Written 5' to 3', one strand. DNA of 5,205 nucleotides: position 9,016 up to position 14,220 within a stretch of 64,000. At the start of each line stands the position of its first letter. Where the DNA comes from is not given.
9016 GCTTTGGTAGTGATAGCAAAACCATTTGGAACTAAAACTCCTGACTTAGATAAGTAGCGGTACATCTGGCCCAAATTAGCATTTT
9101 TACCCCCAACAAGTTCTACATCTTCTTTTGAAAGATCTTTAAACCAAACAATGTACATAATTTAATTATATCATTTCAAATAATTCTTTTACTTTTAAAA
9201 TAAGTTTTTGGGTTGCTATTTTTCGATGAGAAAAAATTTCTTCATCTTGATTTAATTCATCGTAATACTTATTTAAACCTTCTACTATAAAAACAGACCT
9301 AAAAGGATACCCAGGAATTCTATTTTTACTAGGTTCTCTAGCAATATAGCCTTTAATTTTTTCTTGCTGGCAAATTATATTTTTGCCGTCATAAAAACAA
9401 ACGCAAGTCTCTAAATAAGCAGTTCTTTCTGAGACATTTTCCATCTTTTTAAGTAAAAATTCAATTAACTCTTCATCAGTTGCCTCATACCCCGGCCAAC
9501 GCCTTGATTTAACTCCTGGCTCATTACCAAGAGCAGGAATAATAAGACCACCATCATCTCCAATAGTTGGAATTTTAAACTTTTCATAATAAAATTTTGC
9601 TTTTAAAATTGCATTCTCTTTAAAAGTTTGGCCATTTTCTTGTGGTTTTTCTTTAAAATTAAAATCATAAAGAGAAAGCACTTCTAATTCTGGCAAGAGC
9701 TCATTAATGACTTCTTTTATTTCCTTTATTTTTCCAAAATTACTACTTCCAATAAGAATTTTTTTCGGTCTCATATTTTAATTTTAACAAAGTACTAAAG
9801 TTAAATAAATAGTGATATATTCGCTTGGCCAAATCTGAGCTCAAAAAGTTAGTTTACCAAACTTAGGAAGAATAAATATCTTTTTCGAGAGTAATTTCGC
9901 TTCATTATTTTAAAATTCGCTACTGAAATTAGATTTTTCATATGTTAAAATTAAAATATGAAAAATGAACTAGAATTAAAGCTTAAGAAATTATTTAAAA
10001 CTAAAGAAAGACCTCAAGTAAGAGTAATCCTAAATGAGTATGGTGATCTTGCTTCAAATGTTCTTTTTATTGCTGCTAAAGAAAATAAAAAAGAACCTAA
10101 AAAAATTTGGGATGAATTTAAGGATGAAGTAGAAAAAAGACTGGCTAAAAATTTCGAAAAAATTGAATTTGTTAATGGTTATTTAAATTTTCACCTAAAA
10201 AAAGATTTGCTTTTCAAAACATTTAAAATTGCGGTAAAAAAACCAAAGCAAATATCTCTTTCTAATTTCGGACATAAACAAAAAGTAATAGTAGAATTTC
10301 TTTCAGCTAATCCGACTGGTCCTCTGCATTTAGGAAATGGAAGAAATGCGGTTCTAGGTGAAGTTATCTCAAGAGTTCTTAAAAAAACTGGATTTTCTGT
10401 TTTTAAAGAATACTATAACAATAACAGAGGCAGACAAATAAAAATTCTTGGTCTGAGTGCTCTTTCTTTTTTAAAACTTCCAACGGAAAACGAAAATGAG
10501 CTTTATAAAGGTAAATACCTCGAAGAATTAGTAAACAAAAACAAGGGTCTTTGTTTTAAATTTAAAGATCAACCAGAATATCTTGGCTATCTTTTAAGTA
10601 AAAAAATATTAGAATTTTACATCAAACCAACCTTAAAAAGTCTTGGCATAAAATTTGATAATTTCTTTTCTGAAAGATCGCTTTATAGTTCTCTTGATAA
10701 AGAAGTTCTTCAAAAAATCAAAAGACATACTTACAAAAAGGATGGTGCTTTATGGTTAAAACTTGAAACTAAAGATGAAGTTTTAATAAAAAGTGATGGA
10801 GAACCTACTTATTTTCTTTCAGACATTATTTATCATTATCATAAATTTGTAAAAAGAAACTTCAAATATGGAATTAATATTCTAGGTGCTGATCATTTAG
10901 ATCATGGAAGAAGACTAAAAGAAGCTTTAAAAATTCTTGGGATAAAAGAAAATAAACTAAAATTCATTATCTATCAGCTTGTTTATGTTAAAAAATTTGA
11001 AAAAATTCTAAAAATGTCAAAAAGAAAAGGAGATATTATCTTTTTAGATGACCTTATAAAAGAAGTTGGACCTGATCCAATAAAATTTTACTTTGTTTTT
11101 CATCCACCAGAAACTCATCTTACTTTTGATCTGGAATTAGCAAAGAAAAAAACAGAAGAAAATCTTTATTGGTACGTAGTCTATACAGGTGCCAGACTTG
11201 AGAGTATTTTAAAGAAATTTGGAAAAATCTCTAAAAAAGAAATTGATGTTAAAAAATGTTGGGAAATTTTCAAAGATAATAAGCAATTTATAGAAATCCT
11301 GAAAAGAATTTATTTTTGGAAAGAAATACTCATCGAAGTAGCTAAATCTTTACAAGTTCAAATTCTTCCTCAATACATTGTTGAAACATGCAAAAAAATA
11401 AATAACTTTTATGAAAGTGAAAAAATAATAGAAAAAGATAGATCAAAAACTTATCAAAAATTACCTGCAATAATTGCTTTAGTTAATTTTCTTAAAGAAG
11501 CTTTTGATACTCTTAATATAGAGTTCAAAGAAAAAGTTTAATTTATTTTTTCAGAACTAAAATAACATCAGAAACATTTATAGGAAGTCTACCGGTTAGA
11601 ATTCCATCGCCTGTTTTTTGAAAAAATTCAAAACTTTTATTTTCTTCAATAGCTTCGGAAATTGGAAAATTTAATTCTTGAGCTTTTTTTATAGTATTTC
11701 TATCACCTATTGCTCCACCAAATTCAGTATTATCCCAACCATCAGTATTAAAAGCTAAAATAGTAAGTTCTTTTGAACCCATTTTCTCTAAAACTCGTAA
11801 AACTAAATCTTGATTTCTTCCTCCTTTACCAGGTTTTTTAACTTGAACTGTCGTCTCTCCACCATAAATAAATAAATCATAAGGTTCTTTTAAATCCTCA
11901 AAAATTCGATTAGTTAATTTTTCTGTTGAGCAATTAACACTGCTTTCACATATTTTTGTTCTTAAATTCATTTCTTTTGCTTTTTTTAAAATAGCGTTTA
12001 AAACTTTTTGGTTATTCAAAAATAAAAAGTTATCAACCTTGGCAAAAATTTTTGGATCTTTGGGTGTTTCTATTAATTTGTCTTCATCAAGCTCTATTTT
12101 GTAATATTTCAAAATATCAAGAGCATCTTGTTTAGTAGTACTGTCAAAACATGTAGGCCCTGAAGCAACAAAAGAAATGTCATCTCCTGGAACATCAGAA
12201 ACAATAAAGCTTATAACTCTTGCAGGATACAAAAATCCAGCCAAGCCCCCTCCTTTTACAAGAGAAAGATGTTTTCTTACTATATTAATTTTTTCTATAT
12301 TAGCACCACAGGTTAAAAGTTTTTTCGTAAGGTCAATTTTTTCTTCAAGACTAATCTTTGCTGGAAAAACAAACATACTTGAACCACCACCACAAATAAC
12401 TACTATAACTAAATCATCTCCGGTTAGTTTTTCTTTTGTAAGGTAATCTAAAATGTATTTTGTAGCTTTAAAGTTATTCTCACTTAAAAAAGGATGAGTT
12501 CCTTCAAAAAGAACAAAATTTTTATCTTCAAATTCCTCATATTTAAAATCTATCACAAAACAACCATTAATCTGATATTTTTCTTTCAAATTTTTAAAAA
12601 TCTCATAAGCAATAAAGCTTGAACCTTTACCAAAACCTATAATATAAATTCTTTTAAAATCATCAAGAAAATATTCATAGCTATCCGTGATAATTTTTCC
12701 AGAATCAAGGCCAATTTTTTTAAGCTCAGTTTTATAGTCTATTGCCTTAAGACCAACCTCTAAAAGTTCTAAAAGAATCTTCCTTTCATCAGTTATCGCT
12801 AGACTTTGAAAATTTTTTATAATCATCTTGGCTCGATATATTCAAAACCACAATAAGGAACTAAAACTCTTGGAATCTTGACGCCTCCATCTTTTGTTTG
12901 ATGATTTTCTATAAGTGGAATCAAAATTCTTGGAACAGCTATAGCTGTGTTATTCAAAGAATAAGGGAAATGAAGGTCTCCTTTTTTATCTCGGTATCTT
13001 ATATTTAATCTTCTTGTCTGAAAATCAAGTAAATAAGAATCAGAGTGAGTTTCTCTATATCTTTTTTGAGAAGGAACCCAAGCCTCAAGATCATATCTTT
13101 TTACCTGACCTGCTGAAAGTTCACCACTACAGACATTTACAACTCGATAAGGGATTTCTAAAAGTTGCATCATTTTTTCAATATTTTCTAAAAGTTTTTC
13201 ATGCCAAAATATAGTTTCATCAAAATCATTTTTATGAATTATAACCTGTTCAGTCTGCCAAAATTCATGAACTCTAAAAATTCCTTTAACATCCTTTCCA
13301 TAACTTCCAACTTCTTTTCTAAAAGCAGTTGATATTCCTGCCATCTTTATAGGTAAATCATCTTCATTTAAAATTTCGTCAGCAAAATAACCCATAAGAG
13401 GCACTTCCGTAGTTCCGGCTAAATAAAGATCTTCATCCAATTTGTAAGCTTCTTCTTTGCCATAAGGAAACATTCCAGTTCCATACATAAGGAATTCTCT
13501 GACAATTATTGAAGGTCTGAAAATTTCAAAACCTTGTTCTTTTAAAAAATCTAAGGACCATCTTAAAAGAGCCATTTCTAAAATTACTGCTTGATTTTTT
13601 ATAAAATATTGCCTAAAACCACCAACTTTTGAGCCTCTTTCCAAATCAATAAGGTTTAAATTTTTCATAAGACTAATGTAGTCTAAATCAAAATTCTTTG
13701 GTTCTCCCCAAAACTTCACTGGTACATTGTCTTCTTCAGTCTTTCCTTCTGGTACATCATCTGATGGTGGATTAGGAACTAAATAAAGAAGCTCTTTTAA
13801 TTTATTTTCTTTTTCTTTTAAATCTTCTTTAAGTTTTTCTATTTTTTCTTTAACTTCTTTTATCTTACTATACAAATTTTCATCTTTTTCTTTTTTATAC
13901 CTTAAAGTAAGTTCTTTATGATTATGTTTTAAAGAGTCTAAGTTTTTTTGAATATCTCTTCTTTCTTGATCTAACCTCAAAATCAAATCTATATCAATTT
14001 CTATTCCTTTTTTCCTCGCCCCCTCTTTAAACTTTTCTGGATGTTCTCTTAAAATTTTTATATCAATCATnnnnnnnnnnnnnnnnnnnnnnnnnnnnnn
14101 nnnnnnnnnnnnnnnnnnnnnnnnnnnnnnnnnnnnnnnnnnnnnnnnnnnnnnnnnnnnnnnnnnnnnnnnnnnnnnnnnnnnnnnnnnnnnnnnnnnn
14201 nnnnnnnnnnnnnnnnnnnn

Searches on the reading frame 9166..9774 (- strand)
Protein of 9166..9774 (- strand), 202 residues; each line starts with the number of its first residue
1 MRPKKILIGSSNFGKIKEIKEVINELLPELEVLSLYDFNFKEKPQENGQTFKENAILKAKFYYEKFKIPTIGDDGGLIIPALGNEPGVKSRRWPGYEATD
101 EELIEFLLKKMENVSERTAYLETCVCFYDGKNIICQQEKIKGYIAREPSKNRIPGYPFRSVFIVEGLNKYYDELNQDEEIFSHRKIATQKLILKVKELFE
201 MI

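Call 52: search_protein_families(library=pfam, alignment_id=A4, max_evalue=1e-7)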
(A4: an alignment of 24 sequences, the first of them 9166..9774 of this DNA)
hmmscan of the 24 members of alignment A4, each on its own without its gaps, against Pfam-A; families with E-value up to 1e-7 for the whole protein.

A. member 1, window:9166-9774:- (202 aa): 1 family
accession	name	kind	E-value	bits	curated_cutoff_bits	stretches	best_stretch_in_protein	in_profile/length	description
PF01725.21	Ham1p_like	-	4.4e-37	128.2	22.5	1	6-192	1-184/186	Ham1 family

B. families by the number of members that match (of 24 scanned): 29 families (the first 25 are shown)
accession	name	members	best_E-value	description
PF05559.16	DUF763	1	4.3e-115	Protein of unknown function (DUF763)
PF01406.26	tRNA-synt_1e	1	1.8e-94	tRNA synthetases class I (C) catalytic domain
PF02481.21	DNA_processg_A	1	1e-67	DNA recombination-mediator protein A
PF00266.25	Aminotran_5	1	9.7e-62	Aminotransferase class-V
PF01026.27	TatD_DNase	1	5.8e-60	TatD related DNase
PF03947.24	Ribosomal_L2_C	1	1.1e-50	Ribosomal Proteins L2, C-terminal domain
PF01135.25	PCMT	1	1.2e-41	Protein-L-isoaspartate(D-aspartate) O-methyltransferase (PCMT)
PF01725.21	Ham1p_like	1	4.4e-37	Ham1 family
PF00005.33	ABC_tran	1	6e-36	ABC transporter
PF01016.24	Ribosomal_L27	1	4.6e-35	Ribosomal L27 protein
PF00181.30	Ribosomal_L2_N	1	1.6e-34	Ribosomal Proteins L2, RNA binding N-terminal domain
PF00588.24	SpoU_methylase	1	2.9e-34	SpoU rRNA Methylase family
PF01061.29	ABC2_membrane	1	1e-28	ABC-2 type transporter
PF01029.23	NusB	1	1.9e-28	NusB family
PF14622.11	Ribonucleas_3_3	1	1.9e-25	Ribonuclease-III-like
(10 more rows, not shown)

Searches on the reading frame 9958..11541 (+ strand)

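Call 42: search_protein_families(library=pfam, proteins=[window:9958-11541:+], max_evalue=0.00001)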
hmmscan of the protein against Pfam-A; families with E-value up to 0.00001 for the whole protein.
window:9958-11541:+ (527 aa): 4 families
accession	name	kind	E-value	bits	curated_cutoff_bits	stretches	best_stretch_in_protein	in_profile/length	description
PF05746.21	DALR_1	-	3.2e-15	56.7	22.3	1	407-526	1-116/117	DALR anticodon binding domain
PF00750.26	tRNA-synt_1d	-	1.9e-12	47.3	23.3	1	102-369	14-297/349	tRNA synthetases class I (R), catalytic domain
PF03485.21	Arg_tRNA_synt_N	-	2.8e-10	41.1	21.5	1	3-80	5-85/85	Arginyl tRNA synthetase N terminal domain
PF01921.24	tRNA-synt_1f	-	3e-08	33.4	27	0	308-399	239-329/360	tRNA synthetases class I (K)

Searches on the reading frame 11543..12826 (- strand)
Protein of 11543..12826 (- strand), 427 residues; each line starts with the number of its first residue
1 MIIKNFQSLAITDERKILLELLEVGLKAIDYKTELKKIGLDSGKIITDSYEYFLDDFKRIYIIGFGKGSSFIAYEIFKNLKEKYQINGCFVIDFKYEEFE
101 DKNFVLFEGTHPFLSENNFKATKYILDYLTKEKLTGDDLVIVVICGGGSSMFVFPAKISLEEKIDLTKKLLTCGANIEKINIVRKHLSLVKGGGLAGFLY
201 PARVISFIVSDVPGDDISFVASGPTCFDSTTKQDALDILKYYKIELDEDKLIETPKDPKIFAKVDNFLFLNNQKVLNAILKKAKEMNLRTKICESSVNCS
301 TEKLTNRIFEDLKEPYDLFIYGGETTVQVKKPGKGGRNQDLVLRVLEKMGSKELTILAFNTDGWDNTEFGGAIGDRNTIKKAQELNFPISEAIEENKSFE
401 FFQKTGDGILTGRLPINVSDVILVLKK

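Call 42: search_protein_families(library=pfam, proteins=[window:11543-12826:-], max_evalue=0.00001)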
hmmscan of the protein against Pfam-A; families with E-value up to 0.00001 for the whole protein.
window:11543-12826:- (427 aa): 2 families
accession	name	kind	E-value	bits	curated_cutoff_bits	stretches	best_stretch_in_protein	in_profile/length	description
PF13660.11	DUF4147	-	4.8e-60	203.4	23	1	19-246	3-225/234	Domain of unknown function (DUF4147)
PF05161.18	MOFRL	-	5.2e-24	84.9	28.3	1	319-420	3-106/106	MOFRL family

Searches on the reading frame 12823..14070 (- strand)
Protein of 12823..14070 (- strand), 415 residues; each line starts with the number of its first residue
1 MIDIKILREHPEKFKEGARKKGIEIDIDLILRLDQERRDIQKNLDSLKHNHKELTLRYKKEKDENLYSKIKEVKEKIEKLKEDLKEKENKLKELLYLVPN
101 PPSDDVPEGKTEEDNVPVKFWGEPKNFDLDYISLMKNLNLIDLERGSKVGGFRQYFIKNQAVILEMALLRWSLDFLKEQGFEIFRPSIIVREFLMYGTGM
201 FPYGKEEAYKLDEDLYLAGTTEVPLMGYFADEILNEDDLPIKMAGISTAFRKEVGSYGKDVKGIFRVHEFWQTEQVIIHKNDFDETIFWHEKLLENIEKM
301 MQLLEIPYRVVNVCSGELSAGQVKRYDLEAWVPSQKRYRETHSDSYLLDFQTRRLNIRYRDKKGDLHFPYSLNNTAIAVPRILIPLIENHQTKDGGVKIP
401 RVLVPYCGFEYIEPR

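Call 42: search_protein_families(library=pfam, proteins=[window:12823-14070:-], max_evalue=0.00001)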
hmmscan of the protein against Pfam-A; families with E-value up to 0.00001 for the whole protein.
window:12823-14070:- (415 aa): 2 families
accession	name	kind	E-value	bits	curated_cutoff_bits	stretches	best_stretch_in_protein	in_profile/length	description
PF00587.30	tRNA-synt_2b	-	6.9e-33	114.6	29.3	1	211-390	7-179/179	tRNA synthetase class II core domain (G, H, P, S and T)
PF02403.27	Seryl_tRNA_N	-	4.6e-17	62.7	28.2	1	1-102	1-108/108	Seryl-tRNA synthetase N-terminal domain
